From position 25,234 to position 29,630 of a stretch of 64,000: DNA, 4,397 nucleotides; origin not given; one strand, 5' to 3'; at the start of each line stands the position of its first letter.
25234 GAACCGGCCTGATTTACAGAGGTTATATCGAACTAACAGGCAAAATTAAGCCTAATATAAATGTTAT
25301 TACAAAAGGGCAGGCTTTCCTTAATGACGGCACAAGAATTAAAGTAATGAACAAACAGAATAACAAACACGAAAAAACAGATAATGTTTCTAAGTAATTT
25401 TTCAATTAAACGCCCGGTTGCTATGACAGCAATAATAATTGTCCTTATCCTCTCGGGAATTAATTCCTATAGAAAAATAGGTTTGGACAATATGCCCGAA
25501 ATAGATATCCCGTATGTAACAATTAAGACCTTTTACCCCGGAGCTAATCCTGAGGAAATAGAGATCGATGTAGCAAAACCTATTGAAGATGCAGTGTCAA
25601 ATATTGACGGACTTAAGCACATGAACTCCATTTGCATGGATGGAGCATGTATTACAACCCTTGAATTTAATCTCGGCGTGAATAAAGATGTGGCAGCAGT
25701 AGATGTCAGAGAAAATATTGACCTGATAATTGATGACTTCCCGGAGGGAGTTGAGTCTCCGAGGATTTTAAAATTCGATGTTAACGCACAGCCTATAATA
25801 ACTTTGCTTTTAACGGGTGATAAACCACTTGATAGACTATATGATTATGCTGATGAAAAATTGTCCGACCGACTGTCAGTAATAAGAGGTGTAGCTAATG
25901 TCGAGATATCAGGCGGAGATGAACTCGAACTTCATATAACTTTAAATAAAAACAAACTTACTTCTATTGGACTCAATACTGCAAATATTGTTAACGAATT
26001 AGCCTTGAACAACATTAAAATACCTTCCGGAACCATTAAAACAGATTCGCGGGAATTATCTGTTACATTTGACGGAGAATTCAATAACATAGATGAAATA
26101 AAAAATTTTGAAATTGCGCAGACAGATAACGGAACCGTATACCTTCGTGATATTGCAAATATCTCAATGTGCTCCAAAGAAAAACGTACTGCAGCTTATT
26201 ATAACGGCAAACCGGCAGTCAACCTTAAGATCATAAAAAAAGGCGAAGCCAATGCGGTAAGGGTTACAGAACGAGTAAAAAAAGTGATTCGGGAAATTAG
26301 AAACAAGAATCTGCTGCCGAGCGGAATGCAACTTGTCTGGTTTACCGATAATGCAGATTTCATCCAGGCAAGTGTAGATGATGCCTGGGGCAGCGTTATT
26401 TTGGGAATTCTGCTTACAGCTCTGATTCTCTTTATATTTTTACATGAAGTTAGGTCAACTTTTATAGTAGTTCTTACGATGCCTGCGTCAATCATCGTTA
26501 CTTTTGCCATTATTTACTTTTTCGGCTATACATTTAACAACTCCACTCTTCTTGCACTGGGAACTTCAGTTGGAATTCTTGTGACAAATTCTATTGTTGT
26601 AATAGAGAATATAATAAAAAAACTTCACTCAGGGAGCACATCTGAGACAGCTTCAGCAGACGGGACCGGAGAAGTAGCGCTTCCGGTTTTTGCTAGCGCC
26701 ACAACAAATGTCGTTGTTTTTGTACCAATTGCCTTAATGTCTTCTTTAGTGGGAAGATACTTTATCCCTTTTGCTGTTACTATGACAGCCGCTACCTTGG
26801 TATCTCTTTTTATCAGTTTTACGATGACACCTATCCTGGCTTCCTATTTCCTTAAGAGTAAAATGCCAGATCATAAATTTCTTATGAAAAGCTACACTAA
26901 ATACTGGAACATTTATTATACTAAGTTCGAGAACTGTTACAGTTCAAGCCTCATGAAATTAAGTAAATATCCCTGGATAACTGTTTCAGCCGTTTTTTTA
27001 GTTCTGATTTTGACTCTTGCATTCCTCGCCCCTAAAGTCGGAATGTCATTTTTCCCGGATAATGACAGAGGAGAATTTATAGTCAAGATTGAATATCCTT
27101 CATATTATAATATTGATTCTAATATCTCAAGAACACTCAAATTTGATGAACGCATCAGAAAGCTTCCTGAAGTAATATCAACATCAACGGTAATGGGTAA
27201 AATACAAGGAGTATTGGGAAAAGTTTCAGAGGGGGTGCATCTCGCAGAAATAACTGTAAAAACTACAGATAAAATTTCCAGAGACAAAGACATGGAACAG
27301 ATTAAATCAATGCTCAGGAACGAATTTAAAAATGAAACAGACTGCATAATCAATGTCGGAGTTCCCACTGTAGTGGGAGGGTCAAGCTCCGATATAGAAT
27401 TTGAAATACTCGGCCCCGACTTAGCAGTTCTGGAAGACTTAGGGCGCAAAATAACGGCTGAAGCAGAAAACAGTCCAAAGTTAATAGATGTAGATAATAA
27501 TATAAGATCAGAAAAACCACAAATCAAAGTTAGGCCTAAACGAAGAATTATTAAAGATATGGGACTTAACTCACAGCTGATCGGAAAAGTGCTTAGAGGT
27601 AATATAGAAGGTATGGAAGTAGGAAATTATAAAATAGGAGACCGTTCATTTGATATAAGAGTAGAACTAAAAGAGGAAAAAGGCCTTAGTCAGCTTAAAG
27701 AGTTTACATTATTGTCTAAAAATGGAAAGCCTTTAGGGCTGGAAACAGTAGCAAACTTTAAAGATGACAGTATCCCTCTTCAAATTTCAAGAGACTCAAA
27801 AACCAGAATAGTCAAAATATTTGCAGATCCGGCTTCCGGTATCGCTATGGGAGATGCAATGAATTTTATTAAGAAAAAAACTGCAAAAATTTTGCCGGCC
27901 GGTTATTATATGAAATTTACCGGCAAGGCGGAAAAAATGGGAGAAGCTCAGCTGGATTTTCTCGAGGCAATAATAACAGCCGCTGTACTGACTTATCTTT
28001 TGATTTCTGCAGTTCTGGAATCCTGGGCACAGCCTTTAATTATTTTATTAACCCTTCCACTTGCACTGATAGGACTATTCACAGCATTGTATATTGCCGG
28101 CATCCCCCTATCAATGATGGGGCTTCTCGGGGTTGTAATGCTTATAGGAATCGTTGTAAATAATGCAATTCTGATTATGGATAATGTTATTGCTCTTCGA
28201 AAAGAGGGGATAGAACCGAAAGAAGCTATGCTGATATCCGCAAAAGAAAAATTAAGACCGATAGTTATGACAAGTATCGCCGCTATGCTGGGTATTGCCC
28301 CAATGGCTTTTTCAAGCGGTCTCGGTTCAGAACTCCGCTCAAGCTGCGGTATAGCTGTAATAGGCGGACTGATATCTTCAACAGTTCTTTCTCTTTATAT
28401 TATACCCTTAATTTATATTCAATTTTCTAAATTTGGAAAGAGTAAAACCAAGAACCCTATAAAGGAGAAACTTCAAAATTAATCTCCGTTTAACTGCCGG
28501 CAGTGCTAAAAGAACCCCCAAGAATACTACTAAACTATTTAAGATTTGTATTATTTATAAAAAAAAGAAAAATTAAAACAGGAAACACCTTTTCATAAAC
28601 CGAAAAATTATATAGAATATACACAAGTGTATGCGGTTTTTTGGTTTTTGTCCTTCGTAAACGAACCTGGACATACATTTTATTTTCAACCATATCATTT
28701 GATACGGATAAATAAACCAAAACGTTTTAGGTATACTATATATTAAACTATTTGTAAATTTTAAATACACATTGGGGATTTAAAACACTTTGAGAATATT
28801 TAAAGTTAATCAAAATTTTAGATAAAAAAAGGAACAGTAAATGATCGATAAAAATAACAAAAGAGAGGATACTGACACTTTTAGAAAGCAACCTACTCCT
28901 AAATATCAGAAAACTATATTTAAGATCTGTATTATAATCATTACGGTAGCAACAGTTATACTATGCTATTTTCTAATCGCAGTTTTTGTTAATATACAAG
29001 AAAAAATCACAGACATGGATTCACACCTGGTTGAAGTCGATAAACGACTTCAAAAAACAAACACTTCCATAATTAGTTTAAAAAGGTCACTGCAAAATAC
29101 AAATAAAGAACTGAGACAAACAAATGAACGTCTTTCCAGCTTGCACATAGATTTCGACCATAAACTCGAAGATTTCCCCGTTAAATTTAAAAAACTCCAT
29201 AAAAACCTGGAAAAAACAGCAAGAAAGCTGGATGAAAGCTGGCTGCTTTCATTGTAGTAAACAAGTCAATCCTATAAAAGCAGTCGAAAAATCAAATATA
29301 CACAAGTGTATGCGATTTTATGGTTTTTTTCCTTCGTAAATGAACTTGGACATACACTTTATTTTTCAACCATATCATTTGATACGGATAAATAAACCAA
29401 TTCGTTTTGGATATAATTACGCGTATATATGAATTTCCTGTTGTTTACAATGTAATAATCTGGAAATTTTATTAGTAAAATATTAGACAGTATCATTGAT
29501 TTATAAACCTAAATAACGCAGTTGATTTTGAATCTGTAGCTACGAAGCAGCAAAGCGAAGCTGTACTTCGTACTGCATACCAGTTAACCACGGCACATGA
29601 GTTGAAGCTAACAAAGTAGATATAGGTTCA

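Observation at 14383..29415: Dispersed ~115-bp intergenic element family with conserved end boxes (at least five copies in 64 kb)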

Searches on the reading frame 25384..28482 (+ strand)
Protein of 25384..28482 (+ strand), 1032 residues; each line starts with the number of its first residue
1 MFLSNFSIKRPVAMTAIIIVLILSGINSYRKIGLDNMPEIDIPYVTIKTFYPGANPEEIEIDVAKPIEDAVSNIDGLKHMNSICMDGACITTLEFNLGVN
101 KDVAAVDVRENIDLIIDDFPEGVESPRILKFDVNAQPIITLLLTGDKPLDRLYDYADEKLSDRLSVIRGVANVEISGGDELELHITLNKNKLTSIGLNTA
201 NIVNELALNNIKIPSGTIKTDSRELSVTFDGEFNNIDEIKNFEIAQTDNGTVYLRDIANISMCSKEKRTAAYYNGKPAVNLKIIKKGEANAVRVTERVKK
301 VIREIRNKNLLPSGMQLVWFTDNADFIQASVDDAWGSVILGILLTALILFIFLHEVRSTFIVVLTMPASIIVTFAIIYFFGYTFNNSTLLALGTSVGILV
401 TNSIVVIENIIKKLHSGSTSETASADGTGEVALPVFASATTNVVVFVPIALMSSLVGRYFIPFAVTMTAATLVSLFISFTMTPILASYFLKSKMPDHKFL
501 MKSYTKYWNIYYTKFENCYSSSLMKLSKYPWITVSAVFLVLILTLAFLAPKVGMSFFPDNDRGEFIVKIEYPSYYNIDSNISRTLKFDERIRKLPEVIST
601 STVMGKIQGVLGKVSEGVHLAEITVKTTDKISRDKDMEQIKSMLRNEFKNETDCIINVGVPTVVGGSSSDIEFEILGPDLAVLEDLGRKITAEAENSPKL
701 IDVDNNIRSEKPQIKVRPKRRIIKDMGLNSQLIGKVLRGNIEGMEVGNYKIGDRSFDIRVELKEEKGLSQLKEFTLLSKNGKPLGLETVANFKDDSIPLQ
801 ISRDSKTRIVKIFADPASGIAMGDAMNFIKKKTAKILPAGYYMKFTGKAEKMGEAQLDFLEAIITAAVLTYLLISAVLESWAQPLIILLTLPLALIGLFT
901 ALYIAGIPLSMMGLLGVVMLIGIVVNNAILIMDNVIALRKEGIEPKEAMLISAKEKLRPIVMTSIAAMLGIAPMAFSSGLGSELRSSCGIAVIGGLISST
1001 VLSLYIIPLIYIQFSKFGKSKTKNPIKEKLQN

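Call 27: find_homologous_proteins(query=window:25384-28482:+, max_evalue=1e-50)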
Query window:25384-28482:+ (1032 aa): 3955 proteins with E <= 1e-50 among 8000 candidates; the best 120 are listed.
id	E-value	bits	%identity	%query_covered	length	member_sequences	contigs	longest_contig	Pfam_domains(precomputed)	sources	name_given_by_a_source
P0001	0.0e+0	2211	100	99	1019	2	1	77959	PF03176.22,PF02355.23,PF00873.26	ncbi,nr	ncbi:MAG: efflux RND transporter permease subunit [Victivallales bacterium]|nr:efflux RND transporte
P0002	0.0e+0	1544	67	98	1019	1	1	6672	PF00873.26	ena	-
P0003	0.0e+0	1526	67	98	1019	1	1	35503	PF00873.26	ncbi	-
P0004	0.0e+0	1510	67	98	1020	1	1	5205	PF00873.26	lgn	-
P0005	0.0e+0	1509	66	99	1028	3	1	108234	PF00873.26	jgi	jgi:hydrophobic/amphiphilic exporter-1 (mainly G- bacteria), HAE1 family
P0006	0.0e+0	1506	66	98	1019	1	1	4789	PF00873.26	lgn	-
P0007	0.0e+0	1484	65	99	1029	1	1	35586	PF00873.26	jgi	jgi:HAE1 family hydrophobic/amphiphilic exporter-1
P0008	0.0e+0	1464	64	98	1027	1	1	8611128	PF00873.26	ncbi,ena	-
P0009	0.0e+0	1445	63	98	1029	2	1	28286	PF00873.26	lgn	-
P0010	0.0e+0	1441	62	99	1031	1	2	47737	PF00873.26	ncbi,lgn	-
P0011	0.0e+0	1439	63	98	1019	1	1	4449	PF00873.26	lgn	-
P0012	0.0e+0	1402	63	98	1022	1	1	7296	PF00873.26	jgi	-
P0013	0.0e+0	1347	59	99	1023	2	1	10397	PF00873.26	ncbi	-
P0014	0.0e+0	1338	58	99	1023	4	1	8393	PF00873.26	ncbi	-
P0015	0.0e+0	1327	58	100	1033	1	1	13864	PF00873.26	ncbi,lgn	-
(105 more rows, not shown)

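Call 28: find_encoding_contigs(protein=P0001, flank=10000, max_places=5)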
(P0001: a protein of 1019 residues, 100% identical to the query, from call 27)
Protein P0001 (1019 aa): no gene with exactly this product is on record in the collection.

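Call 29: find_encoding_contigs(protein=P0005, flank=10000, max_places=3)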
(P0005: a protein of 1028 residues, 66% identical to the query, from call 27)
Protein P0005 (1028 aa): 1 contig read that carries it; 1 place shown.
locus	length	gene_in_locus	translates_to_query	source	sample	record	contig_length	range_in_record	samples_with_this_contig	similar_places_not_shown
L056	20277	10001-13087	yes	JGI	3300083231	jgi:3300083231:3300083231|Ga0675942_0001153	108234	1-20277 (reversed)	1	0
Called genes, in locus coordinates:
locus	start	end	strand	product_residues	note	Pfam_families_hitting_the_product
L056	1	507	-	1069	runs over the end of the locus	-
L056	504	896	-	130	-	PF03965:Penicillinase_R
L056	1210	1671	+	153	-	-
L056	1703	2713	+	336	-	PF00294:PfkB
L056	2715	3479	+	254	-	PF02348:CTP_transf_3, PF12804:NTP_transf_3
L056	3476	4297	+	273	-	PF00793:DAHP_synth_1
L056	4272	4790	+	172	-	PF00702:Hydrolase, PF08282:Hydrolase_3 (weak)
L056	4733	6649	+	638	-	PF06835:LptC (faint), PF03968:LptD_N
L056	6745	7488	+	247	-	PF00005:ABC_tran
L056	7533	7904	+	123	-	PF02482:Ribosomal_S30AE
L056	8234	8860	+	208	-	PF00440:TetR_N, PF09209:CecR_C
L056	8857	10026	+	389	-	PF25917:BSH_RND (weak), PF25885:HH_EMRA (weak), PF25989:YknX_C (weak)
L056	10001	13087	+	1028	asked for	PF00873:ACR_tran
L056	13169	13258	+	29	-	-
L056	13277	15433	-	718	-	PF17804:TSP_NTD, PF00595:PDZ, PF17820:PDZ_6 (weak), PF03572:Peptidase_S41, PF11818:DUF3340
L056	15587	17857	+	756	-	PF04333:MlaA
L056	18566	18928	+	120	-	PF18164:GNAT_C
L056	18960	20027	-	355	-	PF01408:GFO_IDH_MocA, PF22725:GFO_IDH_MocA_C3, PF02894:GFO_IDH_MocA_C (weak)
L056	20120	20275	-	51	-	?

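Call 67: find_encoding_contigs(protein=P0003, flank=10000, max_places=3)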
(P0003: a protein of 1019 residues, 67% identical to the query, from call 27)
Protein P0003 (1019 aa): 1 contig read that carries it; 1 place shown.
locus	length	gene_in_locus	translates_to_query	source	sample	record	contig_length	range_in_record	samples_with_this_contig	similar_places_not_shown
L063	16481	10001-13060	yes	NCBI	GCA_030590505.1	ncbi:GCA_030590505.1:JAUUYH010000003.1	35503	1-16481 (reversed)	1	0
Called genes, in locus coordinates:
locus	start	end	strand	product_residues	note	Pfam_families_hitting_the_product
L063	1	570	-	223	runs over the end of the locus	PF02463:SMC_N (faint), PF00005:ABC_tran, PF13304:AAA_21 (faint)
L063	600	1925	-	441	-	PF25881:HH_YBHG (weak), PF25944:Beta-barrel_RND (weak), PF25954:Beta-barrel_RND_2, PF25989:YknX_C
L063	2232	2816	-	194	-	-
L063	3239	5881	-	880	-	PF17159:MASE3 (weak), PF00672:HAMP, PF00512:HisKA, PF02518:HATPase_c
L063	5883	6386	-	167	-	-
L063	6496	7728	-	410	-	PF00109:ketoacyl-synt, PF02801:Ketoacyl-synt_C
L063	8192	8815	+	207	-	PF00440:TetR_N, PF09209:CecR_C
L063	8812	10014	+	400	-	PF25917:BSH_RND, PF25973:BSH_CzcB (faint), PF25876:HH_MFP_RND (faint), PF25885:HH_EMRA (weak), PF25989:YknX_C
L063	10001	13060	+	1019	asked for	PF00873:ACR_tran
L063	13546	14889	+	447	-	-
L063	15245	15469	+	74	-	PF04277:OAD_gamma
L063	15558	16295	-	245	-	PF00977:His_biosynth, PF01207:Dus (faint)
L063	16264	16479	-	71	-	?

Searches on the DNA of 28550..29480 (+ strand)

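Call 12: search_rna_families(source=window, start=28550, end=29480, threshold=evalue, max_evalue=10)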
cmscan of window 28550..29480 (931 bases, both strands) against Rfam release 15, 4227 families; matches with E-value up to 10: 5.
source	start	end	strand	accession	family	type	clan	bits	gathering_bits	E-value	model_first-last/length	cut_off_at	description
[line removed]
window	29048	29083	-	RF01334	CRISPR-DR21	Gene; CRISPR;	-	19.5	48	1.9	1-37/37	no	CRISPR RNA direct repeat element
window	29318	29375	-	RF01183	SNORD19B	Gene; snRNA; snoRNA; CD-box;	CL00048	18.2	50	7.8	1-84/84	no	Small nucleolar RNA SNORD19B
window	29132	29245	-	RF00648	MIR396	Gene; miRNA;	-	15.4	80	6.8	1-118/118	no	MIR396 microRNA precursor family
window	28550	28601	-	RF04295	mir-329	Gene; miRNA;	CL00149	15.1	76.8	5.6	1-51/80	3'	mir-329 microRNA precursor family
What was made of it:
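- On Any Rfam RNA family: At E<=10 over 28550-29480 there were only sub-threshold eukaryotic snoRNA/miRNA noise hits (call 12).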

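Call 74: search_dna_similar(query=window:28600-28760:+, collection=plasmids, mode=distant, max_evalue=0.01, max_rows=10)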
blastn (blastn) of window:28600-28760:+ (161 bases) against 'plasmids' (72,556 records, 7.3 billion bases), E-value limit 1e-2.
No match.
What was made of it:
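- Tried and rejected: Plasmids by blastn: no match (call 74).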
